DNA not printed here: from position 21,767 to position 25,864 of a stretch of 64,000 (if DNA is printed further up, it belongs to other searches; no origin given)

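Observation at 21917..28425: cheY-cheZ co-transcribed with two MotB-like genes and a 1265-aa AMIN/TPR periplasmic protein, with no MotA partner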

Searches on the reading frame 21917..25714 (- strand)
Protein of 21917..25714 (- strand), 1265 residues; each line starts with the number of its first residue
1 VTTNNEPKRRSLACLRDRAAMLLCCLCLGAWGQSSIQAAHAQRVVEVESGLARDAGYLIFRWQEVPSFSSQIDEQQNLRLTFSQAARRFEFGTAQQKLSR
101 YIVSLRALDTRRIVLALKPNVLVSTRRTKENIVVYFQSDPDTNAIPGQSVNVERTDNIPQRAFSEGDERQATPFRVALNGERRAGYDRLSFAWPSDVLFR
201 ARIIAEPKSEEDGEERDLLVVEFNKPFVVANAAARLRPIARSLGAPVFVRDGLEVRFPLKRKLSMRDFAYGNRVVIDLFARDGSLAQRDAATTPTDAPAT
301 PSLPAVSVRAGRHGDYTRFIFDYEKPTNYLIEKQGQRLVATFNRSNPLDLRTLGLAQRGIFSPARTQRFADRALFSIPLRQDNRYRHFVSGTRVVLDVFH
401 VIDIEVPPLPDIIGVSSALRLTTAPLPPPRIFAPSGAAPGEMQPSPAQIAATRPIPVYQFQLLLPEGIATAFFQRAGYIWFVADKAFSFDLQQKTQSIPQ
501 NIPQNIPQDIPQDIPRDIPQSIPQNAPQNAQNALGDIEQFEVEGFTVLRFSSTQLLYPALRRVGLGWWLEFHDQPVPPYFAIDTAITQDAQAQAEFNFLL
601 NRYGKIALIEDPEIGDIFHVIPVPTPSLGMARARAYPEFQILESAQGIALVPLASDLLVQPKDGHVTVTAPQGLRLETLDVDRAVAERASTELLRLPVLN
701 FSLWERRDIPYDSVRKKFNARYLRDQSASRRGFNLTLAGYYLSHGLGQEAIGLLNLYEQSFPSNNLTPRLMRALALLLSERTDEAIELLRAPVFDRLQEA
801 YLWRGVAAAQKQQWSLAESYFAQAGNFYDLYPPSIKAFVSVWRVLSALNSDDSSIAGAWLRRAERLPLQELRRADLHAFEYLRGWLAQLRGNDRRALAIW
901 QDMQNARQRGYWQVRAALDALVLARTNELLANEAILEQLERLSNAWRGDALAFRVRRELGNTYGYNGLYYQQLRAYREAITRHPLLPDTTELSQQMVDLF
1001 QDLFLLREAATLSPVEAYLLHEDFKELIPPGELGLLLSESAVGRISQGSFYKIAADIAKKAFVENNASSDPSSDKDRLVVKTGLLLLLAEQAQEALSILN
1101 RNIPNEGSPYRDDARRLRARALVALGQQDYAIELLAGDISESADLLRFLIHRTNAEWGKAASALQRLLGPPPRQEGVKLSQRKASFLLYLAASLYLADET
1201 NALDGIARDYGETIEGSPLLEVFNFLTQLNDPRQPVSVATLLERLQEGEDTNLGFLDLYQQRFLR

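Call 5: search_protein_families(library=pfam, proteins=[window:21917-25714:-], max_evalue=0.1)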
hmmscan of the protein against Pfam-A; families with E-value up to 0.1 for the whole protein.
window:21917-25714:- (1265 aa): 1 family
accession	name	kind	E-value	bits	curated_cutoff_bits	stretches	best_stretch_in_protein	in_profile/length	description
PF12895.13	ANAPC3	-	0.00021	21.9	27.2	1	1060-1135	8-79/82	Anaphase-promoting complex, cyclosome, subunit 3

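Call 6: search_protein_families(library=ncbifam, proteins=[window:21917-25714:-], max_evalue=0.1)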
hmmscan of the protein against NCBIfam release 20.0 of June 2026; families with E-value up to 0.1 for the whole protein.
window:21917-25714:- (1265 aa): 0 families

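Call 9: find_related_loci(query=window:21917-25714:-, collection=genome_contigs, flank=10000)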
Query window:21917-25714:- (1265 aa) in genome_contigs; peptide patterns used: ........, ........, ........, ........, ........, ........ (x = any residue, [..] = any of these).
51 stretches matched a pattern; 3 encode a relative of the query (tblastn E <= 1e-3); 3 distinct loci.
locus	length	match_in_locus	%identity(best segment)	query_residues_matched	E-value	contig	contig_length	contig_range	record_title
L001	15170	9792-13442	78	14-1265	0e+0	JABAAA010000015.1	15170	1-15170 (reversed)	MAG: Alphaproteobacteria bacterium isolate bin109s NODE_15_length_15170_cov_8.709759, whole genome shotgun sequence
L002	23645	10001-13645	80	11-1265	0e+0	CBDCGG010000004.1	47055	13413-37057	MAG: Alphaproteobacteria bacterium isolate 6708df47-3d7a-4bad-96d0-ed8acfbb4c4d genome assembly, contig: contig_4, whole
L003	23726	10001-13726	79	1-1265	0e+0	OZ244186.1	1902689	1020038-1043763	MAG: Alphaproteobacteria bacterium isolate 2c0f1b17-f0ed-4009-9260-e7fb00a153c3 genome assembly, chromosome: 1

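Call 10: find_homologous_proteins(query=window:21917-25714:-, max_evalue=0.001)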
Query window:21917-25714:- (1265 aa): 14 proteins with E <= 0.001 among 8000 candidates.
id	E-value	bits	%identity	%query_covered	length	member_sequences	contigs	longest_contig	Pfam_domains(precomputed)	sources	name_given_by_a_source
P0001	0.0e+0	2781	100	98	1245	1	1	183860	-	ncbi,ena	-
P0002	0.0e+0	2264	82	100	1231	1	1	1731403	-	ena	-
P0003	0.0e+0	2214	81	97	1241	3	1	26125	-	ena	-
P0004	0.0e+0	2186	79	99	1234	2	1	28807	PF12895.14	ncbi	-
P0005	0.0e+0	2183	79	100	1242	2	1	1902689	-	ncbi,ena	-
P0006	0.0e+0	2172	78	99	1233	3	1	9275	-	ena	-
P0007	0.0e+0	1660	62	97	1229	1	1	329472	-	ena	-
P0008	0.0e+0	1659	62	97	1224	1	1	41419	-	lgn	-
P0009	0.0e+0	1655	62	97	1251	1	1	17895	-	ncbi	-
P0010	0.0e+0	1649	59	99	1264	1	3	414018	-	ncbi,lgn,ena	-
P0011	0.0e+0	1592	59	97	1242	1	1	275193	-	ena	-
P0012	3.2e-71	259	28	60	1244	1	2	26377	PF13428.13,PF07719.24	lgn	-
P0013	2.7e-33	133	26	54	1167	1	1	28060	-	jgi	jgi:hypothetical protein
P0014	7.9e-32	128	26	40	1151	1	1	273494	PF07719.24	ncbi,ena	-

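Call 14: find_encoding_contigs(protein=P0014, flank=10000, max_places=2)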
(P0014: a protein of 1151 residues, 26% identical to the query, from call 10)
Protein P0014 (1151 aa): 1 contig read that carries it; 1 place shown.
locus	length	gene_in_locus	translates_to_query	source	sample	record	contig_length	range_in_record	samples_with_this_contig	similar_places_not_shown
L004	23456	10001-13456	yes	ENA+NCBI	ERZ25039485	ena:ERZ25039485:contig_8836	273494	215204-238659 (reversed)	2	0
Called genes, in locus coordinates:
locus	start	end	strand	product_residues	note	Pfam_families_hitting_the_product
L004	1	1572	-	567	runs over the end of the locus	PF03814:KdpA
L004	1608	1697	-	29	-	PF09604:Potass_KdpF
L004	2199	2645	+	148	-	-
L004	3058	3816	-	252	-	PF02107:FlgH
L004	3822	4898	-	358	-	PF17656:ChapFlgA_N, PF08666:SAF (weak), PF13144:ChapFlgA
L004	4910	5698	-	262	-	PF00460:Flg_bb_rod, PF22692:LlgE_F_G_D1, PF06429:Flg_bbr_C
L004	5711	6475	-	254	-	PF00460:Flg_bb_rod, PF22692:LlgE_F_G_D1, PF06429:Flg_bbr_C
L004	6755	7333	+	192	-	PF03748:FliL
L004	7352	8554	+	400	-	PF02154:FliM, PF01052:FliMN_C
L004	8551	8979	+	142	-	PF20072:DUF6468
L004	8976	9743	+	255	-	-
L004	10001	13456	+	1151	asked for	PF07719:TPR_2 (faint)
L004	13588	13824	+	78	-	-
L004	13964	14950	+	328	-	-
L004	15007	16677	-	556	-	PF04347:FliO (weak), PF00813:FliP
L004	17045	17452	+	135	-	-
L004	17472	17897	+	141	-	PF00460:Flg_bb_rod (weak), PF06429:Flg_bbr_C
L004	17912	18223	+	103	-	PF02049:FliE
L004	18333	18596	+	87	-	PF01313:Bac_export_3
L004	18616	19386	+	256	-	PF01311:Bac_export_1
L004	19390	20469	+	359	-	PF01312:Bac_export_2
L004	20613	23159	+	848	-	PF00989:PAS (faint), PF08448:PAS_4 (weak), PF13188:PAS_8 (faint), PF13426:PAS_9 (faint), PF08448:PAS_4, PF00512:HisKA (weak), PF02518:HATPase_c, PF00072:Response_reg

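Call 15: find_encoding_contigs(protein=P0012, flank=10000, max_places=2)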
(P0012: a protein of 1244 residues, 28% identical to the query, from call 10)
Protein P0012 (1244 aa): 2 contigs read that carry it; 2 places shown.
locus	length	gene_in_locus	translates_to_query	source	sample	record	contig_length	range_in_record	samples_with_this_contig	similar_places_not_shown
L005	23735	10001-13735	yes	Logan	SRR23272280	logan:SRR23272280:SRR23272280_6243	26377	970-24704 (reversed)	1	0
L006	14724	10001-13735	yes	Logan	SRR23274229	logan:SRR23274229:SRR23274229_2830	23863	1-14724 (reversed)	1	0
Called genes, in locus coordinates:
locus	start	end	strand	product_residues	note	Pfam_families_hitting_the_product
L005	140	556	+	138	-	PF21157:DksA_N, PF01258:zf-dskA_traR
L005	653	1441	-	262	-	PF02107:FlgH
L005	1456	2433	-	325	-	PF13144:ChapFlgA, PF08666:SAF (weak)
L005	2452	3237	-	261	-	PF00460:Flg_bb_rod, PF22692:LlgE_F_G_D1, PF06429:Flg_bbr_C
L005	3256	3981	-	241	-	PF00460:Flg_bb_rod (weak), PF22692:LlgE_F_G_D1, PF06429:Flg_bbr_C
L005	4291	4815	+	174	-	PF03748:FliL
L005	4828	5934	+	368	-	PF02154:FliM, PF01052:FliMN_C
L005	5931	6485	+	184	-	PF20072:DUF6468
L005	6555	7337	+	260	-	PF03448:MgtE_N (weak)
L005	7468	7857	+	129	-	PF00072:Response_reg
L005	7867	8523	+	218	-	PF04344:CheZ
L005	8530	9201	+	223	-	PF13677:MotB_plug (weak)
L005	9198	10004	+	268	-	PF13677:MotB_plug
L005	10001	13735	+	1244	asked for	PF07719:TPR_2 (faint), PF13428:TPR_14 (faint)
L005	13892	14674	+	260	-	-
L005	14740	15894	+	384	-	PF02463:SMC_N (weak), PF11398:DUF2813 (faint), PF13175:AAA_15 (weak), PF13476:AAA_23 (weak), PF13304:AAA_21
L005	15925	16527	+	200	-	PF13302:Acetyltransf_3 (weak), PF13673:Acetyltransf_10, PF00583:Acetyltransf_1, PF13508:Acetyltransf_7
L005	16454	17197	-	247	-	PF00813:FliP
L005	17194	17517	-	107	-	-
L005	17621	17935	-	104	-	-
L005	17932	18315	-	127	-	PF01312:Bac_export_2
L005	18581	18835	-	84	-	PF02599:CsrA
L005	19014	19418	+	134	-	-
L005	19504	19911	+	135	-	PF06429:Flg_bbr_C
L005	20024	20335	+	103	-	PF02049:FliE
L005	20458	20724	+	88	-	PF01313:Bac_export_3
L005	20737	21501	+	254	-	PF01311:Bac_export_1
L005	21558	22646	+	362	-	PF01312:Bac_export_2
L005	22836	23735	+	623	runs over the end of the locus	?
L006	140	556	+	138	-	PF21157:DksA_N, PF01258:zf-dskA_traR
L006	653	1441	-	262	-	PF02107:FlgH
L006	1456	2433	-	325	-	PF13144:ChapFlgA, PF08666:SAF (weak)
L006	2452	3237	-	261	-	PF00460:Flg_bb_rod, PF22692:LlgE_F_G_D1, PF06429:Flg_bbr_C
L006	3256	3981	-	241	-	PF00460:Flg_bb_rod (weak), PF22692:LlgE_F_G_D1, PF06429:Flg_bbr_C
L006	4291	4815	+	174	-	PF03748:FliL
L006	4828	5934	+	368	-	PF02154:FliM, PF01052:FliMN_C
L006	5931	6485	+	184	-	PF20072:DUF6468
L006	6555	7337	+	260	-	PF03448:MgtE_N (weak)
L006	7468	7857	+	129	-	PF00072:Response_reg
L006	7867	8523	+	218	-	PF04344:CheZ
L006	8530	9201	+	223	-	PF13677:MotB_plug (weak)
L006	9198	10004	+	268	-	PF13677:MotB_plug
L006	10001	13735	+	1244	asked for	PF07719:TPR_2 (faint), PF13428:TPR_14 (faint)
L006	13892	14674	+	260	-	-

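Call 16: find_encoding_contigs(protein=P0010, flank=10000, max_places=2)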
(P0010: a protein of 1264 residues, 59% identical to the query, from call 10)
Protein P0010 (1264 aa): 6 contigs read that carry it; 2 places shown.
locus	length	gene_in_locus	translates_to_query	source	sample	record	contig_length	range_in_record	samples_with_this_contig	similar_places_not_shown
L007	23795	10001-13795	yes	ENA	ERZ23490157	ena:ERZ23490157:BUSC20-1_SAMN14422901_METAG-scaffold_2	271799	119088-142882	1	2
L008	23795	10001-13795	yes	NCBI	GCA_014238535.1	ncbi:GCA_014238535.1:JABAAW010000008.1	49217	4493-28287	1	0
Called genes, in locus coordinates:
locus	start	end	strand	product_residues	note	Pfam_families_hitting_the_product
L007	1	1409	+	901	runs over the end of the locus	PF00521:DNA_topoisoIV, PF03989:DNA_gyraseA_C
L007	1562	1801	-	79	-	-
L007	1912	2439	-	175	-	-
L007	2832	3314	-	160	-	PF04138:GtrA_DPMS_TM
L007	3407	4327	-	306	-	PF01145:Band_7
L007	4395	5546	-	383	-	PF12221:HflK_N (weak), PF01145:Band_7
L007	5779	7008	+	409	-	PF10609:ParA, PF01656:CbiA (weak)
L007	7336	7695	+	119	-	PF00072:Response_reg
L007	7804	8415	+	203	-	PF04344:CheZ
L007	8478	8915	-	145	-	-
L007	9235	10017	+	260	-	PF13677:MotB_plug, PF00691:OmpA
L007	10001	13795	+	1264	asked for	-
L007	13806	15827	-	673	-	PF01336:tRNA_anti-codon (weak), PF00152:tRNA-synt_2, PF02938:GAD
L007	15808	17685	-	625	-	PF03600:CitMHS, PF02080:TrkA_C, PF06808:DctM (weak), PF03600:CitMHS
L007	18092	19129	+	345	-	PF13717:Zn_ribbon_4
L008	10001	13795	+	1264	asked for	-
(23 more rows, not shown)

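Call 20: search_solved_structures(query=A1, max_evalue=1)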
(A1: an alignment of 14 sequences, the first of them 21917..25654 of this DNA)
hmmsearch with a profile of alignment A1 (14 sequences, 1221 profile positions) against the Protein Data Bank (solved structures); distinct sequences matched with E-value up to 1: 20.
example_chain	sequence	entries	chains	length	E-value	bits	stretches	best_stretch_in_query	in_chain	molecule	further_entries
7obi_A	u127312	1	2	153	6.8e-08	33.7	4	913-949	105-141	CTPR-rv4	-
9gzg_A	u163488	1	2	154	0.00011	23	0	914-951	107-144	Engineered CTPR protein with glutamic acids for conductivity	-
4y6c_A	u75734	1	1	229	0.001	19.9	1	1045-1105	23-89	ANSERINA PUTATIVE KINESIN LIGHT chain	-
6vfj_B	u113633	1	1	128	0.0097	16.6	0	918-951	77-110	I53_dn5B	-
9d2f_L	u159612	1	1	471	0.034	14.8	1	806-954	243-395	Tetratricopeptide repeat protein 29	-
4y6w_A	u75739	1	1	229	0.045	14.4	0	1045-1105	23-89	NaB(AB)3ACb - light chain TPR-like repeats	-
6v8e_A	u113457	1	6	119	0.06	14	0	918-951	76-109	Designed protein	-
1na0_A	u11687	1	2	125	0.061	14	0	918-951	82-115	designed protein CTPR3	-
3kd7_A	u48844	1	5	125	0.082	13.6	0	914-947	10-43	CTPR390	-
1na3_A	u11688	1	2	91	0.11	13.2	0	918-951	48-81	designed protein CTPR2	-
5fzr_A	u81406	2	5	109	0.13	12.9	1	696-790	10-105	DESIGNED TPR PROTEIN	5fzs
6vfi_B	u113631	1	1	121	0.16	12.6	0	918-948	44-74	O43_dn18B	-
6vfh_A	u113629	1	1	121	0.2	12.3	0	918-948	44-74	T33_dn10A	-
2wqh_A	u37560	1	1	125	0.3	11.7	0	918-951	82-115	CTPR3Y3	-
2vq2_A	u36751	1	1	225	0.37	11.4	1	747-815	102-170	PUTATIVE FIMBRIAL BIOGENESIS AND TWITCHING MOTILITY PROTEIN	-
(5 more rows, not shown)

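Call 21: find_encoding_contigs(protein=P0013, flank=10000, max_places=2)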
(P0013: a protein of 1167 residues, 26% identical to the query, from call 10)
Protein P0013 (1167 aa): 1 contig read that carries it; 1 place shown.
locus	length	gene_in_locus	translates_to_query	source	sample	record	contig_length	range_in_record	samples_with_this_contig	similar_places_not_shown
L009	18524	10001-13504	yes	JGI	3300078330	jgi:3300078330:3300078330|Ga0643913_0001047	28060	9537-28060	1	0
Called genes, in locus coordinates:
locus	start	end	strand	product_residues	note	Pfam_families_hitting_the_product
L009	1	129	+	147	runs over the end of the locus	PF22381:Staph_reg_Sar_Rot (weak), PF01047:MarR (weak), PF12802:MarR_2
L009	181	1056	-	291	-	PF01297:ZnuA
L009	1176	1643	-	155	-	-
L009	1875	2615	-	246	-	PF02107:FlgH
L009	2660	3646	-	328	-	PF08666:SAF, PF13144:ChapFlgA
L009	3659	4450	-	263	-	PF00460:Flg_bb_rod, PF22692:LlgE_F_G_D1, PF06429:Flg_bbr_C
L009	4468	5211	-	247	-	PF00460:Flg_bb_rod, PF22692:LlgE_F_G_D1, PF06429:Flg_bbr_C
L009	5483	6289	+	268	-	PF01925:TauE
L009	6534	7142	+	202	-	PF03748:FliL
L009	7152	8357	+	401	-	PF02154:FliM, PF01052:FliMN_C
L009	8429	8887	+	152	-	PF20072:DUF6468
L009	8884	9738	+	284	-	-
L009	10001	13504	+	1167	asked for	-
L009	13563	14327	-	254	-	PF00813:FliP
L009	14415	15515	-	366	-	-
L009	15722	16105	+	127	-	PF00460:Flg_bb_rod (faint)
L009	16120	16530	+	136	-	PF00460:Flg_bb_rod (weak), PF06429:Flg_bbr_C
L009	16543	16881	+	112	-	PF02049:FliE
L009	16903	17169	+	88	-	PF01313:Bac_export_3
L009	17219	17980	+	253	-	PF01311:Bac_export_1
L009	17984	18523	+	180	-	?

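Call 22: find_encoding_contigs(protein=P0007, flank=10000, max_places=1)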
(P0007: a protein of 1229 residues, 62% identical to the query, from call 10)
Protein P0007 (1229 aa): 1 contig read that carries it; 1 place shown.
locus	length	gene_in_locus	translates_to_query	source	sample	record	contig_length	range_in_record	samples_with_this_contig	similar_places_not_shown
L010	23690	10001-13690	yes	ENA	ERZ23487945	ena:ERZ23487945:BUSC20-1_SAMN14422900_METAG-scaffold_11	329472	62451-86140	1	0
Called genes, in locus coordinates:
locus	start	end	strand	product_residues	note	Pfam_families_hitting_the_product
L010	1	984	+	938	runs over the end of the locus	PF00521:DNA_topoisoIV, PF03989:DNA_gyraseA_C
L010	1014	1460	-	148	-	-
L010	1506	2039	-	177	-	-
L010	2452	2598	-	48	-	-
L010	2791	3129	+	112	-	-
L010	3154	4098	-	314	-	PF01145:Band_7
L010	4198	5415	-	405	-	-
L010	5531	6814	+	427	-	PF01656:CbiA (faint), PF10609:ParA, PF13614:AAA_31 (faint)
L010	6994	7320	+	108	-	-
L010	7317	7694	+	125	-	PF00072:Response_reg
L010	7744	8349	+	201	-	PF04344:CheZ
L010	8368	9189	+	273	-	PF13677:MotB_plug (weak)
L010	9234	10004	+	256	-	PF13677:MotB_plug, PF00691:OmpA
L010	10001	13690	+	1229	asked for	-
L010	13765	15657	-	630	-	PF01336:tRNA_anti-codon, PF00152:tRNA-synt_2, PF02938:GAD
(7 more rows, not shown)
